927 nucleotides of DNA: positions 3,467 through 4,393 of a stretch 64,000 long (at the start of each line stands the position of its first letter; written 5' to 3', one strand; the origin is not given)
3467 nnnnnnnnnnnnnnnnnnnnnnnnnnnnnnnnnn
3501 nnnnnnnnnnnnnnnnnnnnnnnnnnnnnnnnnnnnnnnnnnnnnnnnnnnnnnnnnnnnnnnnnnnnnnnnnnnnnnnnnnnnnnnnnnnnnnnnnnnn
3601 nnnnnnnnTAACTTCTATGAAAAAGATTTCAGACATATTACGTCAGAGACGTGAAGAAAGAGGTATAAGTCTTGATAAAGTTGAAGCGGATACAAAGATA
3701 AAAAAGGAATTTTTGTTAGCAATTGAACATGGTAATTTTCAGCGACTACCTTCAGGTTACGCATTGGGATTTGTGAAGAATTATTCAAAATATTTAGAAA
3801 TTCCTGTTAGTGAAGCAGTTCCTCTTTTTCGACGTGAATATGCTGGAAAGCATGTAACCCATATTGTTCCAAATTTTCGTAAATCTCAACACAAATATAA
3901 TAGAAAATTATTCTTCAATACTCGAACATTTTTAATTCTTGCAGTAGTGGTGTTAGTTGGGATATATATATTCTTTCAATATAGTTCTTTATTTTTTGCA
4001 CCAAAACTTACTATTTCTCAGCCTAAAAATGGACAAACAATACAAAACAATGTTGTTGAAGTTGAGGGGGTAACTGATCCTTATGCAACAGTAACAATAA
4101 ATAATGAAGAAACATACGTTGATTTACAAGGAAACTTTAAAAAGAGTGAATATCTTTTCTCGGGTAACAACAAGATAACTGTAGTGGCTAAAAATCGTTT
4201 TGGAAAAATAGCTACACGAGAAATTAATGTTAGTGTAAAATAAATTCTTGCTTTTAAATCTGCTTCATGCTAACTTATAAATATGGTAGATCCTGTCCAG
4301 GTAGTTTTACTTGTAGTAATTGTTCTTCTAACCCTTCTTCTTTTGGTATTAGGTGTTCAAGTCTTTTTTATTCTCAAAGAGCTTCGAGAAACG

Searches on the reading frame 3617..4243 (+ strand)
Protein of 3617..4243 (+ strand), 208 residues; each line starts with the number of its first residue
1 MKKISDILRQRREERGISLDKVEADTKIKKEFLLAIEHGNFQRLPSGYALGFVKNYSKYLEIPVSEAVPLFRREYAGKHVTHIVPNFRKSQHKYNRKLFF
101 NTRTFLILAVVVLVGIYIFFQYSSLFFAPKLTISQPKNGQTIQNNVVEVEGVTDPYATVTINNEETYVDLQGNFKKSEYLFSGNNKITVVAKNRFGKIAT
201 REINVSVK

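Call 45: find_encoding_contigs(protein=window:3617-4243:+, flank=10000, max_places=6)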
Protein window:3617-4243:+ (208 aa): 6 contigs read that carry it; 4 places shown.
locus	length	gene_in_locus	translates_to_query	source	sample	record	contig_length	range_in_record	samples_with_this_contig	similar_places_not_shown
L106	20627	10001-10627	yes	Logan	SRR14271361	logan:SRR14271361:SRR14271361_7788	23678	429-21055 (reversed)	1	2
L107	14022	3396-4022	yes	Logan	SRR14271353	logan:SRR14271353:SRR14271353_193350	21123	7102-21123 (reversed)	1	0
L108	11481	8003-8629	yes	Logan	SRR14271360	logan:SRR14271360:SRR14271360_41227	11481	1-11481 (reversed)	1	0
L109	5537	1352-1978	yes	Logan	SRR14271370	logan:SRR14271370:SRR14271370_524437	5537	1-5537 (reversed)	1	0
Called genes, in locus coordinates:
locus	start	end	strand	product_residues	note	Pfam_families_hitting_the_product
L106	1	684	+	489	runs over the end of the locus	PF00009:GTP_EFTU, PF00071:Ras, PF01926:MMR_HSR1, PF08477:Roc (weak), PF14578:GTP_EFTU_D4 (faint), PF22042:EF-G_D2, PF03144:GTP_EFTU_D2 (faint), PF11987:IF-2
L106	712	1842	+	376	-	-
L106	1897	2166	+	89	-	PF00312:Ribosomal_S15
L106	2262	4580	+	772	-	-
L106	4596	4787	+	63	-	-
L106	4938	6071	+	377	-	PF00004:AAA, PF07724:AAA_2 (faint), PF07728:AAA_5, PF22667:Lon_lid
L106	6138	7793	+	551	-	PF00753:Lactamase_B (weak), PF12706:Lactamase_B_2 (faint), PF22505:RNase_J_b_CASP, PF07521:RMMBL (weak), PF17770:RNase_J_C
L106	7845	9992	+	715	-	PF17854:FtsK_alpha, PF01580:FtsK_SpoIIIE, PF09397:FtsK_gamma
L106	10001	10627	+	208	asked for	PF12844:HTH_19 (weak), PF13413:HTH_25, PF09136:Glucodextran_B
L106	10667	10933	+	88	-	-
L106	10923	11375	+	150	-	PF12732:YtxH (faint)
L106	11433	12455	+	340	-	PF01933:CofD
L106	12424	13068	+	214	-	PF00730:HhH-GPD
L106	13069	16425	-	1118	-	PF00873:ACR_tran, PF02355:SecD_SecF_C (weak)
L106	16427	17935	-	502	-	PF25919:BSH_CusB (faint), PF00364:Biotin_lipoyl (faint), PF25984:BSH_YknX (faint), PF25973:BSH_CzcB (weak), PF25989:YknX_C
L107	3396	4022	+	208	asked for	PF12844:HTH_19 (weak), PF13413:HTH_25, PF09136:Glucodextran_B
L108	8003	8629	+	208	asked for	PF12844:HTH_19 (weak), PF13413:HTH_25, PF09136:Glucodextran_B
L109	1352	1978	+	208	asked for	PF12844:HTH_19 (weak), PF13413:HTH_25, PF09136:Glucodextran_B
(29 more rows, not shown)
